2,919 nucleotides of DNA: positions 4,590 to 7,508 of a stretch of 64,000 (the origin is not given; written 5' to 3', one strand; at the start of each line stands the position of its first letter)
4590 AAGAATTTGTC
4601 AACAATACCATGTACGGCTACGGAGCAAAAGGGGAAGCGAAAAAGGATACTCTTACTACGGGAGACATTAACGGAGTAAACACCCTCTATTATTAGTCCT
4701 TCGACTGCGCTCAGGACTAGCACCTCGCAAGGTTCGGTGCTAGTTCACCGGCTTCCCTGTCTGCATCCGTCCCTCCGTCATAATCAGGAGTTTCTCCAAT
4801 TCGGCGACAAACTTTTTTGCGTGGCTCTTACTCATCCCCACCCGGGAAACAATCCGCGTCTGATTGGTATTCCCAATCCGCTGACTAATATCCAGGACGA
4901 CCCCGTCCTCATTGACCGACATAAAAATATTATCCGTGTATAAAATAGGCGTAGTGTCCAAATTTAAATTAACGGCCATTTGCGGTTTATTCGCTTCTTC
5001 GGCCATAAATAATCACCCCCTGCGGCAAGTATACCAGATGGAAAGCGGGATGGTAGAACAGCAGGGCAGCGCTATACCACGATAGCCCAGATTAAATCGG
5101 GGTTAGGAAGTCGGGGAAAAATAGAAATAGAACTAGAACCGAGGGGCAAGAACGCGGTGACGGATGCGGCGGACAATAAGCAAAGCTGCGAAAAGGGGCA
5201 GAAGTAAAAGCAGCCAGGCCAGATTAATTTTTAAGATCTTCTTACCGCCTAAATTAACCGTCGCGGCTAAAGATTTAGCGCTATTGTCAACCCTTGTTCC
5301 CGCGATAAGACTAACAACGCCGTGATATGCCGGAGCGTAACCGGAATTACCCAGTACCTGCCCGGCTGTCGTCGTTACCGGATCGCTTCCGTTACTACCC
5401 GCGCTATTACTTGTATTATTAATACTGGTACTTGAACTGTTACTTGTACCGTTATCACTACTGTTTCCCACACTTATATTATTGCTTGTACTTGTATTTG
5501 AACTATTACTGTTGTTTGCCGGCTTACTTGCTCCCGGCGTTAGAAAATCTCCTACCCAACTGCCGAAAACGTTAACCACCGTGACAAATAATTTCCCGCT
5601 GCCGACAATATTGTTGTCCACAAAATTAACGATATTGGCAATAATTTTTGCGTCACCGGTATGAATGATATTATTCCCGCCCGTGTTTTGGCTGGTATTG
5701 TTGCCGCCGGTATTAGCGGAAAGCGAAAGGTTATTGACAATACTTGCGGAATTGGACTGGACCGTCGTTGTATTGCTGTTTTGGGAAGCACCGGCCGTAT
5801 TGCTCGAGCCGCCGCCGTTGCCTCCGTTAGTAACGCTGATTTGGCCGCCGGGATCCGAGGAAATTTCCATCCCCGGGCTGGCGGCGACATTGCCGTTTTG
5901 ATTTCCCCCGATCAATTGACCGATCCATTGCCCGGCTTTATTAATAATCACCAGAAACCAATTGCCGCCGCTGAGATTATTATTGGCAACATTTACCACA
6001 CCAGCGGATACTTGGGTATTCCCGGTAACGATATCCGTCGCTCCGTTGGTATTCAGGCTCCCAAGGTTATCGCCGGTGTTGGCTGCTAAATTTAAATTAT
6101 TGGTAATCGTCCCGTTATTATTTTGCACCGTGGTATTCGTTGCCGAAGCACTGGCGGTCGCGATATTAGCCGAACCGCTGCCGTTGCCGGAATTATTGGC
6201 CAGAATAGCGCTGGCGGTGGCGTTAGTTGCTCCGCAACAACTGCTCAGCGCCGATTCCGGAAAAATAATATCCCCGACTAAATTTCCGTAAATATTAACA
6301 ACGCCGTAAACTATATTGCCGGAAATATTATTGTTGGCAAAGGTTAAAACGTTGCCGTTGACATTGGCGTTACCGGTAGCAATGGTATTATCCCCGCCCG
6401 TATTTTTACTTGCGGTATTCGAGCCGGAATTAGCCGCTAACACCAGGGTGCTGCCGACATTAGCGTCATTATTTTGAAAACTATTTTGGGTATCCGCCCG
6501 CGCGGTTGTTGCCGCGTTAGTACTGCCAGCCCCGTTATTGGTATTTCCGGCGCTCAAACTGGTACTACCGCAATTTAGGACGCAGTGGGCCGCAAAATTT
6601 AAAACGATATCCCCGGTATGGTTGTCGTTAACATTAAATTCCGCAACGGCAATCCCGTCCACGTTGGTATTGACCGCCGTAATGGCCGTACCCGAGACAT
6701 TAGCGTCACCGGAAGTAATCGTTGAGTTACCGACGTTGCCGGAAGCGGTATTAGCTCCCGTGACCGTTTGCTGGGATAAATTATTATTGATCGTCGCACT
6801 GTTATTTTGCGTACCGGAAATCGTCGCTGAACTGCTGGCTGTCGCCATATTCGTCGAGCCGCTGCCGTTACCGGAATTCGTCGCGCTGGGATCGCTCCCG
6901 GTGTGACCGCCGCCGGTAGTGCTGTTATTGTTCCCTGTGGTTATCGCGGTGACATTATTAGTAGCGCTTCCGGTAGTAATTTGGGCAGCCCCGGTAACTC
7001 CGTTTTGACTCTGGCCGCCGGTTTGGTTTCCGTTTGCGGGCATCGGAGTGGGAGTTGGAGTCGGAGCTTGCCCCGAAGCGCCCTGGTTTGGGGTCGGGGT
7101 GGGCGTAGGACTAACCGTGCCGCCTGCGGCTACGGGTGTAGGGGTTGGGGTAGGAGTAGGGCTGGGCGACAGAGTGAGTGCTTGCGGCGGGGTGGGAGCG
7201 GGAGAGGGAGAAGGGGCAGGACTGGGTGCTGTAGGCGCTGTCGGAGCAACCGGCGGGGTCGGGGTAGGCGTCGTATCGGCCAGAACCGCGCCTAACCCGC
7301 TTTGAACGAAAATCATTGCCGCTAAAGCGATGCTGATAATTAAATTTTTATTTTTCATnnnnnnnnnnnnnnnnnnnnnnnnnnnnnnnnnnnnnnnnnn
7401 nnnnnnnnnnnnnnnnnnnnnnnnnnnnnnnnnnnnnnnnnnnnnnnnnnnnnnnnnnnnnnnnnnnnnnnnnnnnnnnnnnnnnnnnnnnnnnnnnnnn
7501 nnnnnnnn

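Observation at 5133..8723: Paralogous Asn/Gly/Thr-rich tandem-repeat surface proteins with paired cysteines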

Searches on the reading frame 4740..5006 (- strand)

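Call 19: search_protein_families(library=pfam, proteins=[window:4740-5006:-], max_evalue=0.01)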
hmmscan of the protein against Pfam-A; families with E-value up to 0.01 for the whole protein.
window:4740-5006:- (88 aa): 2 families
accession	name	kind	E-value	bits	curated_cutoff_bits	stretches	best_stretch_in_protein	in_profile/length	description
PF11950.13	DUF3467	-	0.00065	20.1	25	1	8-74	13-80/92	Protein of unknown function (DUF3467)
PF24034.1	DUF7343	-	0.0024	18.1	27.6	1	32-72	4-44/62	Domain of unknown function (DUF7343)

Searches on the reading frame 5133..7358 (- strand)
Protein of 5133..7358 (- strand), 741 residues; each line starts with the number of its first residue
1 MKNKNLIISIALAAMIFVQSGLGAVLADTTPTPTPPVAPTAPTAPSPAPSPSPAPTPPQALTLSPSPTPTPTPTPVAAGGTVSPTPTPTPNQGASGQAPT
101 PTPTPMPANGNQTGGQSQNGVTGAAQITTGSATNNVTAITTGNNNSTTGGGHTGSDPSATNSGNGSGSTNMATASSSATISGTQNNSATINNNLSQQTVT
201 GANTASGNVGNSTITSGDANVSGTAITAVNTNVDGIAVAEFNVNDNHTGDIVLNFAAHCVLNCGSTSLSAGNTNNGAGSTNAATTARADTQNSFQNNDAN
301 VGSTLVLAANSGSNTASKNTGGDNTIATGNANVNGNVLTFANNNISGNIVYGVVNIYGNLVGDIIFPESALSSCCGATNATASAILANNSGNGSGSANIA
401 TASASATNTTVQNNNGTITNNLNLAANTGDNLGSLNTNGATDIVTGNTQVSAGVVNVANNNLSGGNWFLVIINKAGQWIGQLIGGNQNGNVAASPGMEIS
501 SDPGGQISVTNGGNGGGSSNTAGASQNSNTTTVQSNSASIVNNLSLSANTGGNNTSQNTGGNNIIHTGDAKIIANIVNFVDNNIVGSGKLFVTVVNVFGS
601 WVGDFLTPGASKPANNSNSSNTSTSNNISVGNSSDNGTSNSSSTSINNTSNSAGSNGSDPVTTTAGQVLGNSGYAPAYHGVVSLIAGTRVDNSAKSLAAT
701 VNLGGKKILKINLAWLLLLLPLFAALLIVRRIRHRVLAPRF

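Call 3: search_protein_families(library=pfam, proteins=[window:5133-7358:-], max_evalue=1)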
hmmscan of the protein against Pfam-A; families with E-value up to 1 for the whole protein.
window:5133-7358:- (741 aa): 0 families
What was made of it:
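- On Chaplins: No Pfam hit (call 3).
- On Sortase-assembled pilins / LPXTG proteins: No Pfam hits in A or B (call 3).
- Closest known: Streptomyces chaplins. Different: There is no sequence relationship (no Pfam hit, call 3).
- Closest known: Curli CsgA/CsgB and Fap functional amyloids. Different: There is no Curlin_rpt hit (call 3).
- There are no pilin, Cna-B or SpaA domains in A or B (call 3).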

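Call 4: search_protein_families(library=ncbifam, proteins=[window:5133-7358:-], max_evalue=1)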
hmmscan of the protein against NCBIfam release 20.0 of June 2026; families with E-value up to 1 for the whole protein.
window:5133-7358:- (741 aa): 2 families
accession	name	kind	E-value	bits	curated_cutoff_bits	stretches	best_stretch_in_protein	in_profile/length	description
NF008084.0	PRK10819.1-5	equivalog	0.042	13.7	315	1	31-134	42-157/249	TonB system transport protein TonB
NF033761.1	gliding_GltJ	equivalog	0.34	9.9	450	1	3-203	369-557/671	adventurous gliding motility protein GltJ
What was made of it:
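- On S-layer proteins: No Pfam or NCBIfam hit (calls 3, 4).
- Checked: No named domain was found (calls 3, 4).
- Tried and rejected: Pfam and NCBIfam scans of A and B gave nothing, apart from low-complexity noise against TonB and GltJ for the PT-rich region (calls 3, 4).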

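Call 36: find_related_loci(query=A2, collection=genome_contigs, flank=7000)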
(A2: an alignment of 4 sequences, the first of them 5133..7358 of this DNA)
Query A2 (741 aa) in genome_contigs; peptide patterns used: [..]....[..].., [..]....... (x = any residue, [..] = any of these).
471 stretches matched a pattern; 158 encode a relative of the query (tblastn E <= 1e-3); the best 80 are kept; 80 distinct loci.
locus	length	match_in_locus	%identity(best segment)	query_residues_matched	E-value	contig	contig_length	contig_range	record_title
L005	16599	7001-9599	48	1-738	5e-161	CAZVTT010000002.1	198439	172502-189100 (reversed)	MAG TPA_asm: uncultured Gammaproteobacteria bacterium isolate SRP292972_co1_32 genome assembly, contig: NODE_96_length_1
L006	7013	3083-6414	46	38-740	2e-154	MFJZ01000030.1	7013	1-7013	MAG: Candidatus Gottesmanbacteria bacterium RIFCSPLOWO2_01_FULL_49_10 rifcsplowo2_01_scaffold_30608, whole genome shotgu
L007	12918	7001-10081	46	50-740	1e-146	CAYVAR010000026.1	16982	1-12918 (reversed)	MAG TPA_asm: uncultured Gammaproteobacteria bacterium isolate binchicken_co110_1166 genome assembly, contig: NODE_7293_l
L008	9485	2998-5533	46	29-737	1e-146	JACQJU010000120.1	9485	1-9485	MAG: Candidatus Gottesmanbacteria bacterium isolate NC_groundwater_1159_Ag_S-0.1um_39_55 S_p1_S3_coassembly_k141_2105235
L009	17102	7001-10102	45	1-731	3e-154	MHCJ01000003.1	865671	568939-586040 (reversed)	MAG: Candidatus Chisholmbacteria bacterium RIFCSPHIGHO2_01_FULL_52_32 rifcsphigho2_01_scaffold_32, whole genome shotgun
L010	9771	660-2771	46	1-729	2e-144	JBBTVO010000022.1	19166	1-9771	MAG: Patescibacteria group bacterium isolate H51-bin110_1 H51_bin110_1_000000000022, whole genome shotgun sequence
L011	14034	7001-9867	45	56-735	8e-144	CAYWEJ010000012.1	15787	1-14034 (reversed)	MAG TPA_asm: uncultured Gammaproteobacteria bacterium isolate SRP192515_co1_134 genome assembly, contig: NODE_3560_lengt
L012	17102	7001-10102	46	1-659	6e-144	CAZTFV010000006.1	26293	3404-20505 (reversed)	MAG TPA_asm: uncultured Gammaproteobacteria bacterium isolate SRP269290_co1_791 genome assembly, contig: NODE_2107_lengt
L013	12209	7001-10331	47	45-739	2e-142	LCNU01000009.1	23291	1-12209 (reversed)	MAG: Candidatus Amesbacteria bacterium GW2011_GWC1_47_15 UX86_C0009, whole genome shotgun sequence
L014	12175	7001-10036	50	38-612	4e-142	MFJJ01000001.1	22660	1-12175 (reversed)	MAG: Candidatus Gottesmanbacteria bacterium RIFCSPHIGHO2_01_FULL_46_14 rifcsphigho2_01_scaffold_10795, whole genome shot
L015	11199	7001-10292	48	29-741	3e-141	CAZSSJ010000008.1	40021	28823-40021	MAG TPA_asm: uncultured Gammaproteobacteria bacterium isolate SRP050083_co1_3 genome assembly, contig: NODE_303_length_4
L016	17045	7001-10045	52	59-613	1e-140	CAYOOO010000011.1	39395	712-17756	MAG TPA_asm: uncultured Gammaproteobacteria bacterium isolate binchicken_co110_106 genome assembly, contig: NODE_2350_le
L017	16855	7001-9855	44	54-739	1e-140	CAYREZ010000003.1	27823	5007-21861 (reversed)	MAG TPA_asm: uncultured Gammaproteobacteria bacterium isolate SRP050083_co1_461 genome assembly, contig: NODE_607_length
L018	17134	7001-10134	45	1-737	3e-140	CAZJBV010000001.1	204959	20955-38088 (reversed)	MAG TPA_asm: uncultured Gammaproteobacteria bacterium isolate binchicken_co144_1014 genome assembly, contig: NODE_129_le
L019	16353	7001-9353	46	64-721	2e-139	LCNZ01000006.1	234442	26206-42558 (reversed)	MAG: Candidatus Amesbacteria bacterium GW2011_GWB1_47_19 UX91_C0006, whole genome shotgun sequence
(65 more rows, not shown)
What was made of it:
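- Tried and rejected: The A alignment worked (call 36).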

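Call 56: find_homologous_proteins(query=window:5133-7358:-, max_evalue=1e-20)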
Query window:5133-7358:- (741 aa): 421 proteins with E <= 1e-20 among 8000 candidates; the best 120 are listed.
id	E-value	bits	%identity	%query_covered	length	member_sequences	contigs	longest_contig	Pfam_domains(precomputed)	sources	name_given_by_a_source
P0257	2.5e-173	597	49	99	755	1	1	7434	-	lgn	-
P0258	6.8e-166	572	49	88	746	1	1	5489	-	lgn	-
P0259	5.9e-165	569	48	91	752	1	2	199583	-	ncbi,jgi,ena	-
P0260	3.0e-164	567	47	94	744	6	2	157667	-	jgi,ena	-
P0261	9.0e-164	565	45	99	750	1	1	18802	-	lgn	-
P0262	9.6e-162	558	46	95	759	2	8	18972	-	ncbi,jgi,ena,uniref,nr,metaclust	ncbi:hypothetical protein A2973_02300 [Candidatus Gottesmanbacteria bacterium RIFCSPLOWO2_01_FULL_49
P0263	1.4e-160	554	47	91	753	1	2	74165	-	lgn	-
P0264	4.9e-159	549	50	83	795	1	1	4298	-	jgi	jgi:hypothetical protein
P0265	2.8e-158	547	50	78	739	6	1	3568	-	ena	-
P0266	1.4e-157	545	48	84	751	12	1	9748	-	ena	-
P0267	1.4e-156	541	45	98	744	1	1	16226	-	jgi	-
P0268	3.4e-156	540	50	79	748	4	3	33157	-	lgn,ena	-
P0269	4.3e-156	540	47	89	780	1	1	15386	-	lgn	-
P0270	6.4e-156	539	48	84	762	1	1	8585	-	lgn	-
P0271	7.0e-155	536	48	85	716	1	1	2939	-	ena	-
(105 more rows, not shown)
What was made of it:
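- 5133..7358 (-): Gene A, a 741-aa membrane-tethered paralogue. It has a signal peptide (aa 1-27), a disordered PT-rich region (aa 28-110; nt 7029-7277), an N-terminal half unit (aa 114-152; nt 6903-7019), four ~112-122-aa units each ending in a hydrophobic hairpin (aa 157-610; nt 5529-6890), an S/N/T-rich disordered spacer (aa 611-707; nt 5238-5528), and a TM helix with a basic tail (aa 713-741; nt 5136-5222). There are 421 homologues at E <= 1e-20 (call 56).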

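Call 64: predict_structure(alignment_id=A4)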
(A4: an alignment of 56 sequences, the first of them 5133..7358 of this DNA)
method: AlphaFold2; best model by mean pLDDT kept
length: 741 residues; sequences in the alignment: 56
mean_pLDDT: 61.3   pTM: 0.52
mean pLDDT of the five models: 61.3, 60.6, 60.2, 55.1, 52.7
residues with pLDDT >= 90: 89; 70-90: 241; 50-70: 105; < 50: 306
segments of 3 or more residues with pLDDT < 50: 21-33, 59-109, 144-183, 261-272, 283-292, 376-408, 485-530, 618-707
pLDDT, mean of each block of 10 residues (from residue 1): 77 76 43 52 52 51 42 39 39 36 41 81 87 74 45 34 37 34 56 78 93 90 78 71 85 70 43 48 44 60 85 94 93 88 75 86 83 52 41 43 45 72 88 88 90 76 73 64 44 25 29 32 42 69 89 92 93 85 72 85 83 61 37 29 30 32 30 32 31 33 48 84 90 73 45
secondary structure, 60 per line:
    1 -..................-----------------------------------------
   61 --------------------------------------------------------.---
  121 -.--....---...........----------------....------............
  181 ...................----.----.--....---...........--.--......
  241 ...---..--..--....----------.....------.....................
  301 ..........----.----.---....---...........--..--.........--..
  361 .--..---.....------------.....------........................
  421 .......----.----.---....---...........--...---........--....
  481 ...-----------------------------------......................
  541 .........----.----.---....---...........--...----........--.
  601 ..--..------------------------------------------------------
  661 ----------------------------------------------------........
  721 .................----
elements in order (helices of 4 or more, strands of 3 or more residues): H2-19 E125-128 E132-142 E159-162 E169-199 E212-215 E219-229 E235-243 H255-258 E269-273 E280-310 E324-327 E331-341 E348-356 E359-361 H369-373 E386-390 E397-427 E441-444 E448-458 E461-463 E467-474 E477-483 E519-549 E563-566 E570-580 E583-585 E590-597 E600-602 H713-737
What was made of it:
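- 5133..7358 (-): The AlphaFold2 DSSP and pLDDT profile is in call 64.
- Checked: A has a C-terminal TM helix (aa 713-737) with a basic tail (call 64).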

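Call 68: fold_search(model_id=the predicted structure, library=pdb)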
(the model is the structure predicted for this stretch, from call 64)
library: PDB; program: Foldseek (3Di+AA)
matches with E <= 10: 7; with E <= 0.001: 0
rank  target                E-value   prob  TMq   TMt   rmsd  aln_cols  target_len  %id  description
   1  9nqd_0                3.0e+00  0.01  0.04  0.09  28.7       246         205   14  Structure of Pseudomonas FapC Biofilm-Forming Functional Amyloid (released 2025-06-25)
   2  3p4g_B                3.6e+00  0.00  0.03  0.05  30.2       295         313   12  X-ray crystal structure of a hyperactive, Ca2+-dependent, beta-helical antifreeze protein from an Antarctic bacterium (released 2011-04-27)
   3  6tgf_D                4.3e+00  0.00  0.03  0.03  29.1       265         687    8  Pantoea stewartii WceF is a glycan biofilm modifying enzyme with a bacteriophage tailspike-like parallel beta-helix fo (released 2020-11-25)
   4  7bz0_A                5.8e+00  0.00  0.04  0.05  29.0       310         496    9  complex structure of alginate lyase AlyF-OU02 with G6 (released 2021-03-10)
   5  1dab                  5.8e+00  0.00  0.04  0.05  33.0       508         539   10  The Structure of Bordetella Pertussis Virulence Factor P.69 Pertactin (released 1999-12-15)
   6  7vul_B                8.0e+00  0.00  0.03  0.03  29.6       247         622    9  Structure of Klebsiella Phage P560 depolymerase (released 2022-11-16)
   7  5awf_E                9.2e+00  0.00  0.04  0.06  31.4       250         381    9  Crystal structure of SufB-SufC-SufD complex from Escherichia coli (released 2015-11-11)

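Call 72: search_solved_structures(query=A4, max_evalue=10)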
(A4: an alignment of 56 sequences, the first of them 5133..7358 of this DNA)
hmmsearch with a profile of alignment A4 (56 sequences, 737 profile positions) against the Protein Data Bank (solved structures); distinct sequences matched with E-value up to 10: 4.
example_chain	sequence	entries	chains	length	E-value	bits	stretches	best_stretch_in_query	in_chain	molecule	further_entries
8zvk_A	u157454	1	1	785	5.2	8.7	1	31-85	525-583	AaBgIC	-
30je_A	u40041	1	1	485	6.9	8.3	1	18-80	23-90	Envelope glycoprotein C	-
9kqr_l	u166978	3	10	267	6.9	8.3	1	45-106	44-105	Capsid protein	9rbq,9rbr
9jmb_A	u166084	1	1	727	7.9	8.1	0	15-87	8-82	Glycoprotein B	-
